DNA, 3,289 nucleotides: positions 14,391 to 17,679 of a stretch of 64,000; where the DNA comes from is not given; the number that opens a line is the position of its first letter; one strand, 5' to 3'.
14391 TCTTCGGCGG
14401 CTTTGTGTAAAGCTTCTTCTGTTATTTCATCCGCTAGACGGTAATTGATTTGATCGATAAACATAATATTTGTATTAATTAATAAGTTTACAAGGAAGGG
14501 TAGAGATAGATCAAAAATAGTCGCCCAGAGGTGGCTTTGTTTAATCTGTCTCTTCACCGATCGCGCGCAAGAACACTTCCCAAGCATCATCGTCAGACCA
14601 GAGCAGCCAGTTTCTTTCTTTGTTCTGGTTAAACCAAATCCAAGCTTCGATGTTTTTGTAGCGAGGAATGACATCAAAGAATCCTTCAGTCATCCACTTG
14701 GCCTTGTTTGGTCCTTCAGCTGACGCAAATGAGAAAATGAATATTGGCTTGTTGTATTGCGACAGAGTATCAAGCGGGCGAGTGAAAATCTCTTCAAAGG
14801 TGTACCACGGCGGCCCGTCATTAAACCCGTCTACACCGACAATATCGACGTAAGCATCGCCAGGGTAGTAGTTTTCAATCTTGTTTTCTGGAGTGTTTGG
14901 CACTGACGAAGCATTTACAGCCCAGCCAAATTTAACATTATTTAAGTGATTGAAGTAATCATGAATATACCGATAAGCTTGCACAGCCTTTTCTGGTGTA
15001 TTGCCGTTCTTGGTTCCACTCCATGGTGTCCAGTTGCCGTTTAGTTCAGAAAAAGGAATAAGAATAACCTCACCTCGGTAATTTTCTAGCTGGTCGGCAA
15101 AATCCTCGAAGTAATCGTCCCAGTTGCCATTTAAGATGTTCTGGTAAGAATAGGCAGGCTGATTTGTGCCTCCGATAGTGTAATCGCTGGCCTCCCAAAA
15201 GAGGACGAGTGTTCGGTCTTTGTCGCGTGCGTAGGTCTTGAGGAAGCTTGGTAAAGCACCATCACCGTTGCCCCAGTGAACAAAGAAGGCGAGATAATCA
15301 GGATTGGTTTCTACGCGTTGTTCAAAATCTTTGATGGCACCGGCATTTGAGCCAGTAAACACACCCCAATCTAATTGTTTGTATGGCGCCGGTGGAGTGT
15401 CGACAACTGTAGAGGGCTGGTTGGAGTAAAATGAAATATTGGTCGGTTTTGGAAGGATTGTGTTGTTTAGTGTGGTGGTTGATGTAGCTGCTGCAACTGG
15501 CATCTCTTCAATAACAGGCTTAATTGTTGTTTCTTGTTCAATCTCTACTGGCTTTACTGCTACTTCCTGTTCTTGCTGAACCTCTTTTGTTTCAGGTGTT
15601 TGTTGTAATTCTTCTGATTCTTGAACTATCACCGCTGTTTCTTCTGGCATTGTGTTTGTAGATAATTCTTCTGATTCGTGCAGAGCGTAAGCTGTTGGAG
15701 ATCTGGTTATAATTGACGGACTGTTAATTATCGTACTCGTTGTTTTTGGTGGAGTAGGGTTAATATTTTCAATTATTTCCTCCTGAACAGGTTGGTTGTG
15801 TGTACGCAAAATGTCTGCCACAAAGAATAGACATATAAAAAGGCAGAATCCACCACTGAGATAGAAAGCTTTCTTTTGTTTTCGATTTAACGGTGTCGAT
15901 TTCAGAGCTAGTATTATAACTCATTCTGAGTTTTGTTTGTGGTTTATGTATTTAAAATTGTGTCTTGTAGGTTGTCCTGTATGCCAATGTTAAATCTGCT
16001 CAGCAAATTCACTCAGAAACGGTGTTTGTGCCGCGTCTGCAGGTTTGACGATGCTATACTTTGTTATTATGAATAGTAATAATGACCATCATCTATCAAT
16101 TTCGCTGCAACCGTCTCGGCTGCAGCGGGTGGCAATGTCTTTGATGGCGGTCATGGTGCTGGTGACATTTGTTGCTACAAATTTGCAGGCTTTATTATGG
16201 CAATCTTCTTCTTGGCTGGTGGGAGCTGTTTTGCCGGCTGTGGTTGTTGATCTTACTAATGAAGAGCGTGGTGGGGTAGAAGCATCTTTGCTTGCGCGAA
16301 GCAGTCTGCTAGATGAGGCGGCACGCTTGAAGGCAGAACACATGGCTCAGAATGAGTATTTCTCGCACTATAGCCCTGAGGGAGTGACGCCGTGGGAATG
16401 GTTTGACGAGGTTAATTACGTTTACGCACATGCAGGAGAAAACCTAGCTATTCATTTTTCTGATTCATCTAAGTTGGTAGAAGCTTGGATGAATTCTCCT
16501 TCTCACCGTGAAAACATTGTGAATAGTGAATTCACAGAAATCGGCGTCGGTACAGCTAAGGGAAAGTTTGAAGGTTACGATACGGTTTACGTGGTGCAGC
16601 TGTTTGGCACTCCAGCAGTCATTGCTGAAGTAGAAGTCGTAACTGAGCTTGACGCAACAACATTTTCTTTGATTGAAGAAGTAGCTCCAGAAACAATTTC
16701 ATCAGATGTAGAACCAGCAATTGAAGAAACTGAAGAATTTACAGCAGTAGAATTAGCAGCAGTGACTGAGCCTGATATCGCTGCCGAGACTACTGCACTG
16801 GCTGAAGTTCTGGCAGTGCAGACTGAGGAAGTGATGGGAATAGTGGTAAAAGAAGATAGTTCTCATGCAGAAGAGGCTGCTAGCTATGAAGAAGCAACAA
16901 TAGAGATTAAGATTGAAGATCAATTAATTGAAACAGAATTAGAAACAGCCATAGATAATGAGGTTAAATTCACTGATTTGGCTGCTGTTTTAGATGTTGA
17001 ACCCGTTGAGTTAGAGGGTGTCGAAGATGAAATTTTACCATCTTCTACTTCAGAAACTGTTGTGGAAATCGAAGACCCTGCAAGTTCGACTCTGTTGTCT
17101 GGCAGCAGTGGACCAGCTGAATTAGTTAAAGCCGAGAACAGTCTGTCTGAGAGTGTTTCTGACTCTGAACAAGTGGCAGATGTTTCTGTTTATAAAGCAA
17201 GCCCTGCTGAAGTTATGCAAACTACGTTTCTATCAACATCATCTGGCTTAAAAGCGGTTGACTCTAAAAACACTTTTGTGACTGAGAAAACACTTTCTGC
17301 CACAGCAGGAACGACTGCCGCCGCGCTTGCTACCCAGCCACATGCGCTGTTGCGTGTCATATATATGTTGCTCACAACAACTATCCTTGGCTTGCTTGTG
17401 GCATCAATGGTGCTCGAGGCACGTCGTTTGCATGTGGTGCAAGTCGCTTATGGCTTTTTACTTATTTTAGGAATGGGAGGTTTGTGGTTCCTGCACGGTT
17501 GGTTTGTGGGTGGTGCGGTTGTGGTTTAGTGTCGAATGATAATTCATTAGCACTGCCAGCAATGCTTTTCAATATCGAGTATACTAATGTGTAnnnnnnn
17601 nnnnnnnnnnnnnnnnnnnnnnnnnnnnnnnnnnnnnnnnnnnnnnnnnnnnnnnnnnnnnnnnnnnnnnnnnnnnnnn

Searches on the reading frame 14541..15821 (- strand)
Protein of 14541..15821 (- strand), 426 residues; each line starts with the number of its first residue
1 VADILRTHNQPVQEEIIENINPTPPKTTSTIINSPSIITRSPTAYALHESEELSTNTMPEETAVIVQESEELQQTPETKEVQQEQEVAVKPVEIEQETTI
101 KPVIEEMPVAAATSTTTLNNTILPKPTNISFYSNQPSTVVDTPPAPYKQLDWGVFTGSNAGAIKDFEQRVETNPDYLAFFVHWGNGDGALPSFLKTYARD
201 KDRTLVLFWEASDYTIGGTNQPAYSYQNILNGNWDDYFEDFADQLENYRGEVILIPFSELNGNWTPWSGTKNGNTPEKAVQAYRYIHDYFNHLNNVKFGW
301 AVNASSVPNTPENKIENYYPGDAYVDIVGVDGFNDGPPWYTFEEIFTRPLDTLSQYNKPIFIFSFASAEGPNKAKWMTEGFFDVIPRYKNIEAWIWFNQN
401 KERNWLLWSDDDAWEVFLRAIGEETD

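Call 56: search_protein_families(library=pfam, proteins=[window:14541-15821:-], max_evalue=0.001)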
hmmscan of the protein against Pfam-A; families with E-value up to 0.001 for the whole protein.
window:14541-15821:- (426 aa): 1 family
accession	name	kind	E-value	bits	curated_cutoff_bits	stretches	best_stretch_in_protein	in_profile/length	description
PF02156.21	Glyco_hydro_26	-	8.4e-13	48.8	20.2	1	225-335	128-232/311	Glycosyl hydrolase family 26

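Call 58: search_solved_structures(query=window:14541-15821:-, max_evalue=1, show_alignments=2)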
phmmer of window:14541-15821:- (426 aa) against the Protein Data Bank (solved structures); distinct sequences matched with E-value up to 1: 27.
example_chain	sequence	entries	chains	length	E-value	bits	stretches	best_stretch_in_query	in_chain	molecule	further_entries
2bv9_A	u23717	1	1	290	3.1e-34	121.5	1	155-422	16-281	ENDOGLUCANASE H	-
2bvd_A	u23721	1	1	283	3.4e-34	121.4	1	155-422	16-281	ENDOGLUCANASE H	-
2v3g_A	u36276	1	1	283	3.9e-34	121.2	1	155-422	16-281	ENDOGLUCANASE H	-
2cip_A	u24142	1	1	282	4e-34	121.2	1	155-422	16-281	ENDOGLUCANASE H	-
2vi0_A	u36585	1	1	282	1.1e-33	119.7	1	155-422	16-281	Endoglucanase H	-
2cit_A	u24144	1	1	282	2.7e-33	118.4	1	155-422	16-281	ENDOGLUCANASE H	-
6zpl_C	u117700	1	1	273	4.1e-33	117.8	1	156-422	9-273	Endoglucanase H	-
8xvi_R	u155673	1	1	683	1e-32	116.5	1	156-425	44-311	Endoglucanase H,Endothelin-1 receptor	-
8xvj_R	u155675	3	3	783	1.1e-32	116.4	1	156-424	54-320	Endoglucanase H,Endothelin-1 receptor,Soluble cytochrome b562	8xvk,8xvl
7xp4_R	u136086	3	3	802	3.3e-32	114.9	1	156-423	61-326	Endoglucanase H,Taste receptor type 2 member 46,Endoglucanase H,Taste receptor type 2 memb | Endoglucanase H,Taste receptor type 2 member 46,Bitter taste recept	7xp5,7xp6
4yn5_A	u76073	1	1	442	2.7e-08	36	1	223-335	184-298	Mannan endo-1,4-beta-mannosidase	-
7eet_A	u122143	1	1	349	3.6e-07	32.4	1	238-339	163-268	Mannanase KMAN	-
4zxo_A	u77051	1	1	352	5.6e-07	31.7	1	208-401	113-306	Glycosyl hydrolase family 26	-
2whk_A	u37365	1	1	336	2.9e-06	29.4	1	240-359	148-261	MANNAN ENDO-1,4-BETA-MANNOSIDASE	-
2qha_A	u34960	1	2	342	3e-06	29.3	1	240-359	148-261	Beta-1,4-mannanase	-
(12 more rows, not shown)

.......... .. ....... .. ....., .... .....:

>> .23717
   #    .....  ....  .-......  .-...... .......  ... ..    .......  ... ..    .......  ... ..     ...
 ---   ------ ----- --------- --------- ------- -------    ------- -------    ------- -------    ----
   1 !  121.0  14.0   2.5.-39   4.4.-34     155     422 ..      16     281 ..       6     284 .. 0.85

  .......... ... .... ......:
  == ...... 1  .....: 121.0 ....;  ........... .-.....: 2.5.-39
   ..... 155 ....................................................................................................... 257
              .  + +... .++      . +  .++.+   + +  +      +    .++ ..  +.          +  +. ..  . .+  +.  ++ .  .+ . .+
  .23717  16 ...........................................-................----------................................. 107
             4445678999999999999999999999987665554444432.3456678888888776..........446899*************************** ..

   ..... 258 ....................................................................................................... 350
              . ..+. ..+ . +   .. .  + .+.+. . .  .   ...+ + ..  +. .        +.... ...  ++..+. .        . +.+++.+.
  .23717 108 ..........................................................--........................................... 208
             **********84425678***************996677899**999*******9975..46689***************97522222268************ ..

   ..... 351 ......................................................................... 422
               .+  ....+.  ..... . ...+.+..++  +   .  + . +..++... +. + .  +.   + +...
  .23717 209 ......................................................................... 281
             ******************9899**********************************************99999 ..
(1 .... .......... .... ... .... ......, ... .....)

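Call 59: search_protein_families(library=ncbifam, proteins=[window:14541-15821:-], max_evalue=0.01)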
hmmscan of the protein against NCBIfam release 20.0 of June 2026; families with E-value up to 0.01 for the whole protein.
window:14541-15821:- (426 aa): 0 families

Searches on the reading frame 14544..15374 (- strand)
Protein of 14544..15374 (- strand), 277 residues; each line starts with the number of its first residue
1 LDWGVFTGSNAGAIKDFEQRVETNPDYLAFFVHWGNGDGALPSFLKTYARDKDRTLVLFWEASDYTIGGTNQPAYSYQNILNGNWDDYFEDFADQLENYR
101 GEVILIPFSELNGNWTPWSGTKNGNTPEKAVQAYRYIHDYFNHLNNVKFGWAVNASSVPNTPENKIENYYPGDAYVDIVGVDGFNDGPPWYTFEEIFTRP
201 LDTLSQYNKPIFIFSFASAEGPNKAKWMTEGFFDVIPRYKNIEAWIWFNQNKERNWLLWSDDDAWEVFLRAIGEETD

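Call 75: find_homologous_proteins(query=window:14544-15374:-)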
Query window:14544-15374:- (277 aa): 252 proteins with E <= 0.001 among 413 candidates; the best 120 are listed.
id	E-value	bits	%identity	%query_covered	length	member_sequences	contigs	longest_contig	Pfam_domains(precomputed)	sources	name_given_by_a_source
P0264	1.8e-191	653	100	100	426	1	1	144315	PF02156.22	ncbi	-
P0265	2.4e-138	479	72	99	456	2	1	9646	PF02156.22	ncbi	-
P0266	1.7e-134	466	73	98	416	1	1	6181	PF02156.22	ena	-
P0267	5.9e-133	461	69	99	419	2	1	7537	PF02156.22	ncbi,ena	-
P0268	1.2e-131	457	69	99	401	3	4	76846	PF02156.22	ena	-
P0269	9.7e-130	450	71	98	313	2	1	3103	PF02156.22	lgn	-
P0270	5.1e-124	432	66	99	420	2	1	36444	PF02156.22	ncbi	-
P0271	5.1e-124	432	66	99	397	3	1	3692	PF02156.22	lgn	-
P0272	7.7e-124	431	67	99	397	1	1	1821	PF02156.22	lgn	-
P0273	1.7e-123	430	67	99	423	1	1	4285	PF02156.22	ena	-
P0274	1.7e-123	430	66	99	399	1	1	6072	PF02156.22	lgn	-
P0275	9.3e-123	427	69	97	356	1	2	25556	PF02156.22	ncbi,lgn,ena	-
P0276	1.1e-122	427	65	99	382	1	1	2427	PF02156.22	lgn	-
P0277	1.2e-122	427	66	97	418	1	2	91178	PF02156.22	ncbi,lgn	-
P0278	2.5e-122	426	65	98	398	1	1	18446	PF02156.22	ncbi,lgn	-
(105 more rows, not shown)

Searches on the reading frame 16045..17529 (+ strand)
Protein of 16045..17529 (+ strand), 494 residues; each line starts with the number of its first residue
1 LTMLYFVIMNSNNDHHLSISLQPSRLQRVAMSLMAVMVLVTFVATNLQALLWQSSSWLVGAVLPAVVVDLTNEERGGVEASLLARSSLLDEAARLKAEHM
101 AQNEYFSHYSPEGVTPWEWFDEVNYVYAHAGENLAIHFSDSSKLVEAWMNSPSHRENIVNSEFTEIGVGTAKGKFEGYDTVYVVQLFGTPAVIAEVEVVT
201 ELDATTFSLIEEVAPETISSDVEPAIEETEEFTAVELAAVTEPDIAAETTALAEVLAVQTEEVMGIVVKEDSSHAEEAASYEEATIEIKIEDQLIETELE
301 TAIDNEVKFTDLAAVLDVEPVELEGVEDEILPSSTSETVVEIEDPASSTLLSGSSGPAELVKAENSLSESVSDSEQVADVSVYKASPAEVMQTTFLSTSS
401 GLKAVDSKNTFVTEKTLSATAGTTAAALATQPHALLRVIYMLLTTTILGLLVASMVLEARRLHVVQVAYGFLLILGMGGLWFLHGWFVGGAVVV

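Call 56: search_protein_families(library=pfam, proteins=[window:16045-17529:+], max_evalue=0.001)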
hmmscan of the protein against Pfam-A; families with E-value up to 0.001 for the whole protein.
window:16045-17529:+ (494 aa): 1 family
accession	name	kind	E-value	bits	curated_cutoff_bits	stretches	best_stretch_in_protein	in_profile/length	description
PF00188.32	CAP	-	3.2e-16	60.7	21.1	1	68-187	1-117/117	Cysteine-rich secretory protein family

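Call 59: search_protein_families(library=ncbifam, proteins=[window:16045-17529:+], max_evalue=0.01)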
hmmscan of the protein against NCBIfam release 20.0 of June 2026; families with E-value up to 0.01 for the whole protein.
window:16045-17529:+ (494 aa): 2 families
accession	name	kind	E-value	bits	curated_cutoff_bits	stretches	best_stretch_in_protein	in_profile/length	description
TIGR02909.1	spore_YkwD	subfamily_domain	1.7e-28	99.1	171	1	67-187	8-125/127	uncharacterized protein, YkwD family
NF052539.1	DivAsocLipDalA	equivalog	8.8e-11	41.9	200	1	65-170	49-154/169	divisome-associated lipoprotein DalA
